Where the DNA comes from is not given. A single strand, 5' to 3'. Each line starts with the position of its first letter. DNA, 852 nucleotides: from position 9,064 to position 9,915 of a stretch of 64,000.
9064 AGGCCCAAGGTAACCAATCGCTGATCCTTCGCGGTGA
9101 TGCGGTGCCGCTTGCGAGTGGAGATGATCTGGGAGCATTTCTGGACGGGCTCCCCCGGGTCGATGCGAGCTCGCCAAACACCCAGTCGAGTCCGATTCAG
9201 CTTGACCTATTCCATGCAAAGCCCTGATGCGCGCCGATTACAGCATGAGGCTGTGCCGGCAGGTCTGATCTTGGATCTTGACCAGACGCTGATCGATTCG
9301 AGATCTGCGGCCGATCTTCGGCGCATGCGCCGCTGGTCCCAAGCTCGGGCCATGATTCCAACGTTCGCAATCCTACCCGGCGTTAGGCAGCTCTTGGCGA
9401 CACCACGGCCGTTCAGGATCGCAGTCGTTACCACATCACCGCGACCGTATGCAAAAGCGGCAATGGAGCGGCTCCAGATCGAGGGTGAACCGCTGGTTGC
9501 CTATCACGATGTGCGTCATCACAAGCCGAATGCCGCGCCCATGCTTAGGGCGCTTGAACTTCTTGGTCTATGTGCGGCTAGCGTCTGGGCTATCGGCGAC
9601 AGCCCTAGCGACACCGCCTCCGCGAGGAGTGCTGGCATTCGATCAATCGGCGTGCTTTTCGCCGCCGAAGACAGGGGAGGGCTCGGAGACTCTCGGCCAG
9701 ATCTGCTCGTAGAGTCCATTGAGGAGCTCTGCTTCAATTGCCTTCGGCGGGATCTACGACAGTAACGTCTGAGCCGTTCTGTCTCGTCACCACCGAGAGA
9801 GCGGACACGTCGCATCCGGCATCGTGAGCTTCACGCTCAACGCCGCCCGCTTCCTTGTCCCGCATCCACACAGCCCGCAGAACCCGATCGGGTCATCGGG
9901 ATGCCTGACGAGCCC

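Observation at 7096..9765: PRTase - DprA-like - HAD phosphatase operon abutting the prophage tail end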

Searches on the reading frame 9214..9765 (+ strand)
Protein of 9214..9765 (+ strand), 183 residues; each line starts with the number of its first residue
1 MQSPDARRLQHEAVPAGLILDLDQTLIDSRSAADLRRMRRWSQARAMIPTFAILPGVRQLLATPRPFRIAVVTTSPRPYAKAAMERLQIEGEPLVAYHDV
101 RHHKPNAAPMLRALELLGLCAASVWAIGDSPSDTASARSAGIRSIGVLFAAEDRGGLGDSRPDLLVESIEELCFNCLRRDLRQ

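Call 3: search_protein_families(library=pfam, proteins=[window:9214-9765:+], max_evalue=0.01)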
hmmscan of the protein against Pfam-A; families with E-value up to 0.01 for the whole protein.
window:9214-9765:+ (183 aa): 5 families
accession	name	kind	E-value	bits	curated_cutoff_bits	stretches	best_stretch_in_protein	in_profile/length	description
PF13419.12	HAD_2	-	4.4e-17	63.2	23.8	1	38-147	65-178/178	Haloacid dehalogenase-like hydrolase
PF12710.13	HAD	-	3.5e-11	44.3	27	1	49-137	81-188/189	haloacid dehalogenase-like hydrolase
PF00702.32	Hydrolase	-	4.3e-11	44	26.4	1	52-141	98-191/191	haloacid dehalogenase-like hydrolase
PF13242.12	Hydrolase_like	-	2.8e-10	40.4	22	1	103-172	3-75/75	HAD-hyrolase-like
PF03031.24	NIF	-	5.1e-06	26.7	21.8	1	18-140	3-127/160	NLI interacting factor-like phosphatase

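Call 4: search_protein_families(library=padloc, proteins=[window:9214-9765:+], max_evalue=0.1)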
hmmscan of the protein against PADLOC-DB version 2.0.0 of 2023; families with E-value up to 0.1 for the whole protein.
window:9214-9765:+ (183 aa): 0 families

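Call 5: search_protein_families(library=ncbifam, proteins=[window:9214-9765:+], max_evalue=0.01)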
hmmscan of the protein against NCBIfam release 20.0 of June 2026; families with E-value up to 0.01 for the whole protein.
window:9214-9765:+ (183 aa): 27 families (the best 25 are shown)
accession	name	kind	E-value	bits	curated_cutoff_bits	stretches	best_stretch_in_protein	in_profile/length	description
NF009804.0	PRK13288.1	equivalog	6.7e-15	55.1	218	1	65-173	97-207/215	pyrophosphatase PpaX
TIGR01449.2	PGP_bact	equivalog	7.8e-15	55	180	1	66-172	101-209/213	phosphoglycolate phosphatase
NF009697.0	PRK13222.1-4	equivalog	2e-14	53.5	327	1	53-172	95-218/232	phosphoglycolate phosphatase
NF009695.0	PRK13222.1-2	equivalog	9.1e-14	51.5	225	1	65-173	109-219/226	phosphoglycolate phosphatase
TIGR01454.1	AHBA_synth_RP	hypoth_equivalog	4.9e-13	49.2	246.65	1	52-172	75-199/205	AHBA synthesis associated protein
NF009694.0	PRK13222.1-1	equivalog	1.4e-11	44.2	415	1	66-172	127-235/252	phosphoglycolate phosphatase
TIGR02009.1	PGMB-YQAB-SF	subfamily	2.7e-09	37.5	153.35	1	28-147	64-186/186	beta-phosphoglucomutase family hydrolase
TIGR01509.1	HAD-SF-IA-v3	subfamily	2.7e-08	34.1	29.4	1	52-147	65-154/154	HAD-IA family hydrolase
NF009696.0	PRK13222.1-3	equivalog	3.4e-08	33.4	359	1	68-149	105-188/223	N-acetylmuramic acid 6-phosphate phosphatase MupP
TIGR02253.1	CTE7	subfamily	9.9e-08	32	169.75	1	51-172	93-220/221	TIGR02253 family HAD-type hydrolase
NF009698.0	PRK13223.1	equivalog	1.4e-07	31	466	1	54-180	103-233/272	phosphoglycolate phosphatase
NF008610.0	PRK11587.1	equivalog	2.4e-07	30.3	282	1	52-172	83-203/219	sugar phosphatase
TIGR01990.1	bPGM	equivalog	2.6e-07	30.8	189.4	1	46-147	83-186/187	beta-phosphoglucomutase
NF053653.1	InDiPhoBT2121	equivalog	5e-07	29.5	245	1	47-173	81-212/216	inorganic diphosphatase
TIGR01549.1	HAD-SF-IA-v1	subfamily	7.4e-07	29.7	23.3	1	55-141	65-149/149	HAD-IA family hydrolase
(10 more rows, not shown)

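Call 15: search_solved_structures(query=window:9214-9765:+, max_evalue=0.01, show_alignments=1)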
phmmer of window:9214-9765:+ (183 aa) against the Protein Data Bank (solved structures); distinct sequences matched with E-value up to 0.01: 17.
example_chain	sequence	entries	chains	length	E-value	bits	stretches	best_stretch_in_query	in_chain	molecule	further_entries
3kbb_A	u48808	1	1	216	2.6e-06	30.4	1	43-168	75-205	Phosphorylated carbohydrates phosphatase TM_1254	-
3d6j_A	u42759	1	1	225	1.2e-05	28.3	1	93-148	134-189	Putative haloacid dehalogenase-like hydrolase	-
3qub_A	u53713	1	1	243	2.5e-05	27.2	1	91-174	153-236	INORGANIC PYROPHOSPHATASE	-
3r9k_A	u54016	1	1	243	2.5e-05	27.2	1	91-174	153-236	Putative beta-phosphoglucomutase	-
3qu2_A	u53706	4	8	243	2.5e-05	27.2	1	91-174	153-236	INORGANIC PYROPHOSPHATASE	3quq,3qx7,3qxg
3qu4_A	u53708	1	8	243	2.5e-05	27.2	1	91-174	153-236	INORGANIC PYROPHOSPHATASE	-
3quc_A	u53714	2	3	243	2.5e-05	27.2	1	91-174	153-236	INORGANIC PYROPHOSPHATASE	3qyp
3qu5_A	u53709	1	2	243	2.5e-05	27.2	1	91-174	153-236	INORGANIC PYROPHOSPHATASE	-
3qu7_A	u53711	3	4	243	2.6e-05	27.2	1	91-174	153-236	INORGANIC PYROPHOSPHATASE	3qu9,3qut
2hdo_A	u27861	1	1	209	6.7e-05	25.8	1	52-142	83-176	Phosphoglycolate phosphatase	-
2yy6_A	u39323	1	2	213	9.3e-05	25.4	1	61-148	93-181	phosphoglycolate phosphatase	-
2nyv_A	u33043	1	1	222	0.0001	25.2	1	64-148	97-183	Phosphoglycolate phosphatase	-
2hsz_A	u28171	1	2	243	0.00028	23.8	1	53-169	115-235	novel predicted phosphatase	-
9c9e_A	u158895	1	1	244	0.00057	22.8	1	55-144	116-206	Fluoroacetate dehalogenase 4A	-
3vay_A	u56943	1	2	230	0.0011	21.9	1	96-171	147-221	HAD-superfamily hydrolase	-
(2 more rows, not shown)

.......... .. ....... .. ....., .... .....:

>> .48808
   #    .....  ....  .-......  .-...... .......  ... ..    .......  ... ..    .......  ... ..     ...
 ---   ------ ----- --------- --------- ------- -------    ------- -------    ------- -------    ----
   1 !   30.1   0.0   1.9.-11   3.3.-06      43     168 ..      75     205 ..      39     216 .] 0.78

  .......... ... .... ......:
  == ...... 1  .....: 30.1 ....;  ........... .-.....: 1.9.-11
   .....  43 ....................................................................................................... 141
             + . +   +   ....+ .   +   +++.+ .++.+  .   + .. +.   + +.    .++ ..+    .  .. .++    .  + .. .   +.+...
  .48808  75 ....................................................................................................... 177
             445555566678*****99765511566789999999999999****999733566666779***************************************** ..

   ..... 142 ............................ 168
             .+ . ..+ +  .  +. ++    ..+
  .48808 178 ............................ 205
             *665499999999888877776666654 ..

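Call 31: search_solved_structures(query=A2, max_evalue=10, show_alignments=0)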
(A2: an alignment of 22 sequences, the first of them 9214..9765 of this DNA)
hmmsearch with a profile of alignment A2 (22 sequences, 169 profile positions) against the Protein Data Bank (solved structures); distinct sequences matched with E-value up to 10: 181 (the best 60 are shown).
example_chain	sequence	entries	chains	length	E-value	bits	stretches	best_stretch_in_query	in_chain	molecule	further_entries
3mc1_A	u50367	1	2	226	2.5e-19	72.6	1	37-163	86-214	Predicted phosphatase, HAD family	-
2hsz_A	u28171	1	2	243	9.3e-19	70.8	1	38-162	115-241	novel predicted phosphatase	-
2yy6_A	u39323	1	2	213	3.9e-18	68.7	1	36-166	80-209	phosphoglycolate phosphatase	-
2nyv_A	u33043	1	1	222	4.7e-18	68.5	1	36-166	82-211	Phosphoglycolate phosphatase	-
2hdo_A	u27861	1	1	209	1.5e-16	63.6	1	25-140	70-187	Phosphoglycolate phosphatase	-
3sd7_A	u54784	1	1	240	7.7e-16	61.3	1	33-163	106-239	Putative phosphatase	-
3d6j_A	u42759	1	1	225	7.9e-16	61.2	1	12-161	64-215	Putative haloacid dehalogenase-like hydrolase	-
2ah5_A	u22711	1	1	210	1.5e-15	60.3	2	32-163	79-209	COG0546: Predicted phosphatases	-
2hi0_A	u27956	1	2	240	8.1e-15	57.9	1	37-163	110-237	Putative phosphoglycolate phosphatase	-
3s6j_A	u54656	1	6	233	4.7e-14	55.5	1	21-165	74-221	Hydrolase, haloacid dehalogenase-like family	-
3qub_A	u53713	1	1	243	7.3e-14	54.8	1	33-161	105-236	INORGANIC PYROPHOSPHATASE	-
3qu2_A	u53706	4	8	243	7.3e-14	54.8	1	33-161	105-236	INORGANIC PYROPHOSPHATASE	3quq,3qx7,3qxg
3quc_A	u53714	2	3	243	7.3e-14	54.8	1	33-161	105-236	INORGANIC PYROPHOSPHATASE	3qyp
3r9k_A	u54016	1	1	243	7.3e-14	54.8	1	33-161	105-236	Putative beta-phosphoglucomutase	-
3kbb_A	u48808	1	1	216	8.9e-14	54.5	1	34-165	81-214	Phosphorylated carbohydrates phosphatase TM_1254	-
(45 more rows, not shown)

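Call 43: predict_structure(alignment_id=A2)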
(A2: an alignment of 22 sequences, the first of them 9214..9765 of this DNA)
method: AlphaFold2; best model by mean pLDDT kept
length: 183 residues; sequences in the alignment: 22
mean_pLDDT: 90.3   pTM: 0.85
mean pLDDT of the five models: 90.3, 90.2, 90.0, 90.0, 89.4
residues with pLDDT >= 90: 142; 70-90: 23; 50-70: 6; < 50: 12
segments of 3 or more residues with pLDDT < 50: 1-3, 5-9, 180-183
pLDDT, mean of each block of 10 residues (from residue 1): 48 83 96 97 98 92 86 98 96 96 97 98 96 98 96 97 93 74 42
secondary structure, 60 per line:
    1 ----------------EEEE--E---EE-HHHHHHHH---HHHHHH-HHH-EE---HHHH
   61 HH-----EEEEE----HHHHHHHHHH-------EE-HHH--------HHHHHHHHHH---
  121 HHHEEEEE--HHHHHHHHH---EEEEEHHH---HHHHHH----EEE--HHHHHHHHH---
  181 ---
elements in order: E17-20 H30-37 H41-46 H57-62 E68-72 H77-86 H108-117 E124-128 H131-139 E143-147 H154-159 E164-166 H169-177

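Call 46: fold_search(model_id=the predicted structure, library=pdb)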
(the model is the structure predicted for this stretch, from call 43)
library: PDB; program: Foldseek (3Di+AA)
matches with E <= 10: 1507; with E <= 0.001: 289
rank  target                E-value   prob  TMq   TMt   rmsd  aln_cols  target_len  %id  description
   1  4ex6                  5.4e-10  1.00  0.73  0.62   4.3       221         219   22  Crystal structure of the alnumycin P phosphatase AlnB (released 2013-01-16)
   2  4ex7                  8.0e-10  1.00  0.74  0.63   3.5       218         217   22  Crystal structure of the alnumycin P phosphatase in complex with free phosphate (released 2013-01-16)
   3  3s6j_F                1.6e-09  1.00  0.76  0.65   4.6       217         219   19  The crystal structure of a hydrolase from Pseudomonas syringae (released 2011-07-13)
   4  3s6j_D                1.9e-09  1.00  0.76  0.65   3.8       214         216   20  The crystal structure of a hydrolase from Pseudomonas syringae (released 2011-07-13)
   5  4rn3_A                2.3e-09  1.00  0.69  0.60   5.4       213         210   17  Crystal structure of a HAD-superfamily hydrolase, subfamily IA, variant 1 (GSU2069) from Geobacter sulfurreducens PCA  (released 2014-11-26)
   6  3kbb                  2.5e-09  1.00  0.71  0.61   4.6       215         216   22  Crystal structure of putative beta-phosphoglucomutase from Thermotoga maritima (released 2009-11-17)
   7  4rn3_B                2.5e-09  1.00  0.67  0.64   4.9       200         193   18  Crystal structure of a HAD-superfamily hydrolase, subfamily IA, variant 1 (GSU2069) from Geobacter sulfurreducens PCA  (released 2014-11-26)
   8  2hdo                  3.4e-09  1.00  0.71  0.64   4.4       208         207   16  Crystal structure of putative phosphoglycolate phosphatase (np_784602.1) from Lactobacillus plantarum at 1.50 A resoluti (released 2006-08-15)
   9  3s6j_E                4.4e-09  1.00  0.76  0.64   4.6       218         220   19  The crystal structure of a hydrolase from Pseudomonas syringae (released 2011-07-13)
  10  3d6j                  4.4e-09  1.00  0.72  0.64   4.1       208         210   19  Crystal structure of Putative haloacid dehalogenase-like hydrolase from Bacteroides fragilis (released 2008-07-15)
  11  3s6j_A                6.1e-09  1.00  0.76  0.65   3.9       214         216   20  The crystal structure of a hydrolase from Pseudomonas syringae (released 2011-07-13)
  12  3s6j_C                6.1e-09  1.00  0.75  0.65   3.5       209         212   20  The crystal structure of a hydrolase from Pseudomonas syringae (released 2011-07-13)
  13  3kzx                  6.9e-09  1.00  0.71  0.63   5.7       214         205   19  Crystal structure of a Had-superfamily hydrolase from Ehrlichia chaffeensis at 1.9A resolution (released 2009-12-22)
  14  3qu4_C                1.1e-08  1.00  0.69  0.58   6.6       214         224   21  Crystal structure of pyrophosphatase from bacteroides thetaiotaomicron, asp13ala mutant (released 2011-04-27)
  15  2hsz_A                1.3e-08  1.00  0.70  0.58   6.6       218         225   16  Crystal structure of a predicted phosphoglycolate phosphatase (hs_0176) from haemophilus somnus 129pt at 1.90 A resolu (released 2006-08-15)
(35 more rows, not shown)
